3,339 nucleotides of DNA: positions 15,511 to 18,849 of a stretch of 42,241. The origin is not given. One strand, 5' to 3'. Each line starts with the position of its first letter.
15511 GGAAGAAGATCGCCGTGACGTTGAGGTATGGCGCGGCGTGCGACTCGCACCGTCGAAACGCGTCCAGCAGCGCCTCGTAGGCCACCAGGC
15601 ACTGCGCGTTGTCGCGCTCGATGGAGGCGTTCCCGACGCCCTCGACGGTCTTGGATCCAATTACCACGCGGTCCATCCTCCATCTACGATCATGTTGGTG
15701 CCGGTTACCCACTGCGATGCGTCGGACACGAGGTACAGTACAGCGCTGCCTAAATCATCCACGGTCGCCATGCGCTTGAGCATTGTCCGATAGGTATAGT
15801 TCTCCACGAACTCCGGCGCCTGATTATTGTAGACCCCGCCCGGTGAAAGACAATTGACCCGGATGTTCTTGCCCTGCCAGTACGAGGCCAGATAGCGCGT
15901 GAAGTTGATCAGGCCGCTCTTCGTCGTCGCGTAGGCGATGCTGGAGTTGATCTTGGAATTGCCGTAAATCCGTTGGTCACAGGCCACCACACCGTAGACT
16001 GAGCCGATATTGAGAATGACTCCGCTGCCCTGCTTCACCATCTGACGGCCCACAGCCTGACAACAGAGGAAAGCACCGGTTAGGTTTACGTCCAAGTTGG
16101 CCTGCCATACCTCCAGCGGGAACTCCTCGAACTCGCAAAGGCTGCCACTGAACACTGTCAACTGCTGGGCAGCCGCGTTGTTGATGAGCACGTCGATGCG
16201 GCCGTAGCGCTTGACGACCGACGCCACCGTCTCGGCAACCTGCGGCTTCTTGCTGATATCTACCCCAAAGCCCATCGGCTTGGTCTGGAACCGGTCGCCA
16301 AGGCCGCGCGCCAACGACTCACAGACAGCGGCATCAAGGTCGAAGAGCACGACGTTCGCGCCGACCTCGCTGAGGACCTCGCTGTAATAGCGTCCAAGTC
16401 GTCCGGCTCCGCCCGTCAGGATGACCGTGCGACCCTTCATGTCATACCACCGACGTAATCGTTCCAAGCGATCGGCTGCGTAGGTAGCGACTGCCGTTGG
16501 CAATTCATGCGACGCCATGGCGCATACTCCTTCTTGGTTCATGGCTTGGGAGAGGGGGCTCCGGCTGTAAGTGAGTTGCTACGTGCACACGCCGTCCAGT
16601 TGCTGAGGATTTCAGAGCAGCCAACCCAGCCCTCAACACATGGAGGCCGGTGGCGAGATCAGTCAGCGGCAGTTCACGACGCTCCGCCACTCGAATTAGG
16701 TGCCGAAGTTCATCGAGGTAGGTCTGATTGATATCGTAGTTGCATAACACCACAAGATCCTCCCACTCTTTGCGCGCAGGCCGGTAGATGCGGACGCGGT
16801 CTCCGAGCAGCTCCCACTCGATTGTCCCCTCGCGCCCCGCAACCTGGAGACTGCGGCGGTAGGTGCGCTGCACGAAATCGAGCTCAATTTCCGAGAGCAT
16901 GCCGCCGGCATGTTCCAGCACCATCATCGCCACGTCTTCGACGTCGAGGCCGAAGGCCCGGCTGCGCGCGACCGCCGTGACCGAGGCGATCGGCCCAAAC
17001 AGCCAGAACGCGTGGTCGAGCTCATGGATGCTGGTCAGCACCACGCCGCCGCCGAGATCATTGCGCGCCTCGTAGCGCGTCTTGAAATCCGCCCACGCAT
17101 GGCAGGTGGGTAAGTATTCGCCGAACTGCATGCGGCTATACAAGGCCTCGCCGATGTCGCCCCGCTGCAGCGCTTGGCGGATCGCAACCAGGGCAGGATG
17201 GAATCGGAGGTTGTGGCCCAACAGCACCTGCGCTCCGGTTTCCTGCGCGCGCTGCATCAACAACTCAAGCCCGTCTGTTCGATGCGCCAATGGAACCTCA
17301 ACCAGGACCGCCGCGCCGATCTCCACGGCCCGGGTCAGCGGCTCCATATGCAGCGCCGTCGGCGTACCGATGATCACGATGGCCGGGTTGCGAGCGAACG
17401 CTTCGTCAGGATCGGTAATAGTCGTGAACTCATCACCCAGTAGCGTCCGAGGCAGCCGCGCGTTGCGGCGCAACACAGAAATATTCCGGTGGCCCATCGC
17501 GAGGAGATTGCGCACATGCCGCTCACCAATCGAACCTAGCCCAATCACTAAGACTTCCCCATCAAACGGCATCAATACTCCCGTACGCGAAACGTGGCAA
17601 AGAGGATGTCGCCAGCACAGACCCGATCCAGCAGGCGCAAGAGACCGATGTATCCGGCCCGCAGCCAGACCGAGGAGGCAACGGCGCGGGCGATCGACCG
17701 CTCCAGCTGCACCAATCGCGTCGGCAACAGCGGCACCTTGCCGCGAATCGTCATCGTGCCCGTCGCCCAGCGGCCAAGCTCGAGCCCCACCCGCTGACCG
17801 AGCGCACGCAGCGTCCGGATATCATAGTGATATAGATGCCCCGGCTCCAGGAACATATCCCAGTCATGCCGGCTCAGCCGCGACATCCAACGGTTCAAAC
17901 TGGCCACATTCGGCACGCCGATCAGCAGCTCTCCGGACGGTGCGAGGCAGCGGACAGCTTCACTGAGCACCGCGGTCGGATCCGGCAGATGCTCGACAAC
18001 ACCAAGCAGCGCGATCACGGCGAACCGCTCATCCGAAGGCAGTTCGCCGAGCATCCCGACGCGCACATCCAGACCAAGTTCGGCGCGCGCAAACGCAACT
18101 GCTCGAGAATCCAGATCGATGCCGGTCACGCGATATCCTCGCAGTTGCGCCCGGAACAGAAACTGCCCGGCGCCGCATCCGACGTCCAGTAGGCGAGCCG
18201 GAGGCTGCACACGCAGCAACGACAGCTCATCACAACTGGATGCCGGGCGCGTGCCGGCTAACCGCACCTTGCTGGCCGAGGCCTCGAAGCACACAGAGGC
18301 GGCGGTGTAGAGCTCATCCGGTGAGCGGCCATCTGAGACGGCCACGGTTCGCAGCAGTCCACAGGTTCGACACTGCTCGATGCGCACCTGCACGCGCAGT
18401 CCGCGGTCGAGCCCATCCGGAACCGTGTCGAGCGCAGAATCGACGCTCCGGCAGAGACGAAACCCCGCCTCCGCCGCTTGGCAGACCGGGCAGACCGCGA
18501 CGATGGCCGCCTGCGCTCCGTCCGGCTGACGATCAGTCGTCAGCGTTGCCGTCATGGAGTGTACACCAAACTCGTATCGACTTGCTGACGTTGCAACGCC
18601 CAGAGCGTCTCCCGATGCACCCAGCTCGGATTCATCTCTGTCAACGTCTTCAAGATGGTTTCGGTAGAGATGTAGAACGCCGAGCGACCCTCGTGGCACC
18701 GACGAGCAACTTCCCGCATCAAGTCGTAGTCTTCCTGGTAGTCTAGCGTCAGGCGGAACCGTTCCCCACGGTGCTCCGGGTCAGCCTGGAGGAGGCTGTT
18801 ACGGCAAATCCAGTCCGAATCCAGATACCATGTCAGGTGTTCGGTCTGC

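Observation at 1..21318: Four NeuB-type synthase modules and three cytidylyltransferase modules in one co-directional cluster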

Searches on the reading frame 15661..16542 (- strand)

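Call 4: search_protein_families(library=pfam, proteins=[window:15661-16542:-], max_evalue=0.001)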
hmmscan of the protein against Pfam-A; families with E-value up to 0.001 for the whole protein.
window:15661-16542:- (293 aa): 4 families
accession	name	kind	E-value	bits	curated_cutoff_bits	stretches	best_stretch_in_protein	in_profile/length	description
PF13561.12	adh_short_C2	-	3.9e-47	161.2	27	1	50-291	9-236/236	Enoyl-(Acyl carrier protein) reductase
PF00106.31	adh_short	-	2.4e-40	138.5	26.6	1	39-239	2-184/195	short chain dehydrogenase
PF01370.27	Epimerase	-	0.00019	21.4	20.9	1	40-260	1-195/240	NAD dependent epimerase/dehydratase family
PF08659.16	KR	-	0.00036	20.9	22.6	1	39-131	2-97/180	KR domain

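Call 8: search_protein_families(library=ncbifam, proteins=[window:15661-16542:-], max_evalue=0.01)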
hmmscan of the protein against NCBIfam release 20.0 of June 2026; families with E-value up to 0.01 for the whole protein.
window:15661-16542:- (293 aa): 221 families (the best 25 are shown)
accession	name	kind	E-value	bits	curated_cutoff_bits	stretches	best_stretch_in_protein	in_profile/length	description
NF006619.0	PRK09186.1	equivalog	2.1e-58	198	255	1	35-291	2-255/256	oxidoreductase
NF006070.0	PRK08213.1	subfamily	1.6e-51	175.3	279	1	29-292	4-258/259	gluconate 5-dehydrogenase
NF005309.0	PRK06841.1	subfamily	1e-49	169.4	286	1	31-291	9-253/255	GolD/DthD family dehydrogenase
NF005559.1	PRK07231.1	subfamily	1.5e-44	152.4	215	1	35-291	2-248/249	glucose 1-dehydrogenase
NF004791.0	PRK06138.1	equivalog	2.7e-44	151.4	312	1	34-293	2-252/252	SDR family oxidoreductase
NF009466.0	PRK12826.1-2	subfamily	4e-43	147.7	222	1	37-290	3-244/248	3-oxoacyl-ACP reductase FabG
NF005853.0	PRK07774.1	equivalog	5.7e-43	147.1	303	1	34-291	3-247/250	SDR family oxidoreductase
NF004774.0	PRK06114.1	equivalog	2.6e-42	144.9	360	1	30-293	9-262/262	SDR family oxidoreductase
NF009093.0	PRK12429.1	subfamily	1.3e-41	142.6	258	1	35-292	3-258/259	3-hydroxybutyrate dehydrogenase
NF050062.1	FlagModPtmA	equivalog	1.5e-41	142.7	350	1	36-291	3-255/256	flagellin modification protein PtmA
TIGR01963.1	PHB_DH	subfamily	9.2e-41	139.8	307.05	1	38-292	2-254/255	3-hydroxybutyrate dehydrogenase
NF005067.0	PRK06484.1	equivalog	1.5e-40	139.3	713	1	36-292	8-253/524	short chain dehydrogenase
NF006132.0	PRK08277.1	subfamily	1.1e-39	136.5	281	1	31-293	4-277/280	D-mannonate oxidoreductase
NF052558.1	MBtsdlDhBudC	equivalog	3.1e-39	135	270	1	36-293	2-244/250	meso-2,3-butanediol dehydrogenase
NF005681.0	PRK07478.1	subfamily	5.7e-39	134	267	1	35-290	4-249/254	SDR family oxidoreductase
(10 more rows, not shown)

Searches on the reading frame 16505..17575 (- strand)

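Call 4: search_protein_families(library=pfam, proteins=[window:16505-17575:-], max_evalue=0.001)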
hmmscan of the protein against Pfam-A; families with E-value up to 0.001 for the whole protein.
window:16505-17575:- (356 aa): 3 families
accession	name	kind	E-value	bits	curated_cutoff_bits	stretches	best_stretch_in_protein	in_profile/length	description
PF22725.1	GFO_IDH_MocA_C3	-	2e-18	67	27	1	131-253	3-124/124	GFO/IDH/MocA C-terminal domain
PF02894.22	GFO_IDH_MocA_C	-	4.8e-16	59.7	22.9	1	133-331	1-217/218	Oxidoreductase family, C-terminal alpha/beta domain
PF01408.29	GFO_IDH_MocA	-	2e-11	45.1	24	1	8-121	3-120/120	Oxidoreductase family, NAD-binding Rossmann fold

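Call 8: search_protein_families(library=ncbifam, proteins=[window:16505-17575:-], max_evalue=0.01)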
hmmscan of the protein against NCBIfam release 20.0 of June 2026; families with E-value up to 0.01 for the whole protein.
window:16505-17575:- (356 aa): 7 families
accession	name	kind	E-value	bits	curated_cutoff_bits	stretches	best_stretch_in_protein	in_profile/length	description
NF040723.1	UDP-GlcNAcDh_Arch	equivalog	1.7e-25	90.2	450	1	8-324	3-301/302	UDP-N-acetylglucosamine 3-dehydrogenase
TIGR04380.1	myo_inos_iolG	equivalog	4.2e-23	81.8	355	1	7-330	3-329/330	inositol 2-dehydrogenase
NF052679.1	InsChiInosDhIolG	equivalog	6.5e-11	41.8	540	1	10-338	7-333/343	bifunctional inositol 2-dehydrogenase/D-chiro-inositol 1-dehydrogenase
NF052479.1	LevoglcsnDh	equivalog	1e-09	37.6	650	1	65-204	75-213/386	levoglucosan dehydrogenase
NF041392.1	XylDh_Gfo6_Halo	equivalog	1.9e-09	36.8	350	1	66-254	85-275/350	D-xylose 1-dehydrogenase Gfo6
NF008607.0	PRK11579.1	subfamily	3.8e-09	36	330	1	53-201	53-197/346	oxidoreductase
NF007574.0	PRK10206.1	equivalog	1.7e-07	30.6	352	1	65-162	67-164/345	oxidoreductase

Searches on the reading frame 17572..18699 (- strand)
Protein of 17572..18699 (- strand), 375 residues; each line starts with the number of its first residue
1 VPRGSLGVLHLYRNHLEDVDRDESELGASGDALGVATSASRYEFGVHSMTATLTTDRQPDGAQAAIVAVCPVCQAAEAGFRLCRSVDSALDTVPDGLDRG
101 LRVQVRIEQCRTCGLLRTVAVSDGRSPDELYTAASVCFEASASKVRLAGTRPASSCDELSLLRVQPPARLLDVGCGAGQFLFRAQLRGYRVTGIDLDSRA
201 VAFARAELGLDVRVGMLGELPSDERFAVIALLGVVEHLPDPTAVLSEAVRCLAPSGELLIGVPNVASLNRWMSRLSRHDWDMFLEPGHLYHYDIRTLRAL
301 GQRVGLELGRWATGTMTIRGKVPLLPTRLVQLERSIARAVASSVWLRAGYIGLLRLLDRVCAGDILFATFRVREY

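Call 4: search_protein_families(library=pfam, proteins=[window:17572-18699:-], max_evalue=0.001)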
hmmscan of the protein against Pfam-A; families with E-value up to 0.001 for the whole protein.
window:17572-18699:- (375 aa): 8 families
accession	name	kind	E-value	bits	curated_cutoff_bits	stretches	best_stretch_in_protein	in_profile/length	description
PF13489.12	Methyltransf_23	-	9.1e-22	78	27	1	158-308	12-161/164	Methyltransferase domain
PF08241.18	Methyltransf_11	-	1.1e-15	58.5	21.2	1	171-260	1-95/95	Methyltransferase domain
PF13649.12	Methyltransf_25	-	1.1e-13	52.2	27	1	171-256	2-97/97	Methyltransferase domain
PF13847.12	Methyltransf_31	-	2.2e-12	47.3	27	1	169-264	6-113/145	Methyltransferase domain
PF08242.18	Methyltransf_12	-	2.8e-12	47.7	30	1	171-258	1-98/98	Methyltransferase domain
PF07021.18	MetW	-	6.6e-05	23.1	21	1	164-265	11-112/193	Methionine biosynthesis protein MetW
PF02353.26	CMAS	-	0.00044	20.1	27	1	159-208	55-105/273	Mycolic acid cyclopropane synthetase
PF08003.17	Methyltransf_9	-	0.00048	19.6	23.8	1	169-260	118-217/315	Protein of unknown function (DUF1698)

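Call 8: search_protein_families(library=ncbifam, proteins=[window:17572-18699:-], max_evalue=0.01)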
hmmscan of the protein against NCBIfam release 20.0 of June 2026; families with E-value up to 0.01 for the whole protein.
window:17572-18699:- (375 aa): 34 families (the best 25 are shown)
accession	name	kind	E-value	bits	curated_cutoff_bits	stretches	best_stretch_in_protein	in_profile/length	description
NF045667.1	MTase_DVU1556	equivalog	3e-12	46.4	155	1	159-260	15-119/213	DVU_1556 family methyltransferase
TIGR01983.1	UbiG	equivalog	2.1e-10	40.3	102.95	1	168-262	51-153/228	bifunctional 2-polyprenyl-6-hydroxyphenol methylase/3-demethylubiquinol 3-O-methyltransferase UbiG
NF043040.1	corrin_prot_MT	hypoth_equivalog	1.4e-09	37.7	180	1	164-275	38-164/216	corrinoid protein-associated methyltransferase CpaM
NF041537.1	ArsM_AhpD_UU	exception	6.5e-08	31.7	510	1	159-261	69-181/345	arsenite methyltransferase/AhpD domain selenoprotein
NF047649.1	MTase_UXPK_star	exception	1.7e-07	30.6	460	1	159-260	70-181/283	methyltransferase/UXPK-star double selenoprotein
NF041536.1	ArsM_DUF2284_UU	exception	5.3e-07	28.3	575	1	159-260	69-180/459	arsenite methyltransferase/DUF2284 domain selenoprotein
NF004851.0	PRK06202.1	equivalog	4.2e-06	26.4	243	1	162-241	56-145/237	hypothetical protein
NF011650.0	PRK15068.1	equivalog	5.3e-06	25.5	209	1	169-260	125-225/324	tRNA 5-methoxyuridine(34)/uridine 5-oxyacetic acid(34) synthase CmoB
NF040703.1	cyclopro_CfaB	exception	7.1e-06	25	650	1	162-239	155-240/393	C17 cyclopropane fatty acid synthase CfaB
NF008686.0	PRK11705.1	equivalog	1e-05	24.8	400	1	162-260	163-265/383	cyclopropane fatty acyl phospholipid synthase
TIGR00452.1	TIGR00452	equivalog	2.3e-05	23.4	275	1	169-260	120-219/316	tRNA 5-methoxyuridine(34)/uridine 5-oxyacetic acid(34) synthase CmoB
TIGR02081.1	metW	equivalog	2.7e-05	23.8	189.5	1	163-267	10-114/194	methionine biosynthesis protein MetW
NF000007.1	16S_rRNA_Rmt_D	exception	3.3e-05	23.4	500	1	166-229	104-168/247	RmtD family 16S rRNA (guanine(1405)-N(7))-methyltransferase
NF008823.0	PRK11873.1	subfamily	3.7e-05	23.4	263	1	163-260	74-181/272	arsenite methyltransferase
NF010703.0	PRK14103.1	equivalog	4e-05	23.2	320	1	146-264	9-128/256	trans-aconitate 2-methyltransferase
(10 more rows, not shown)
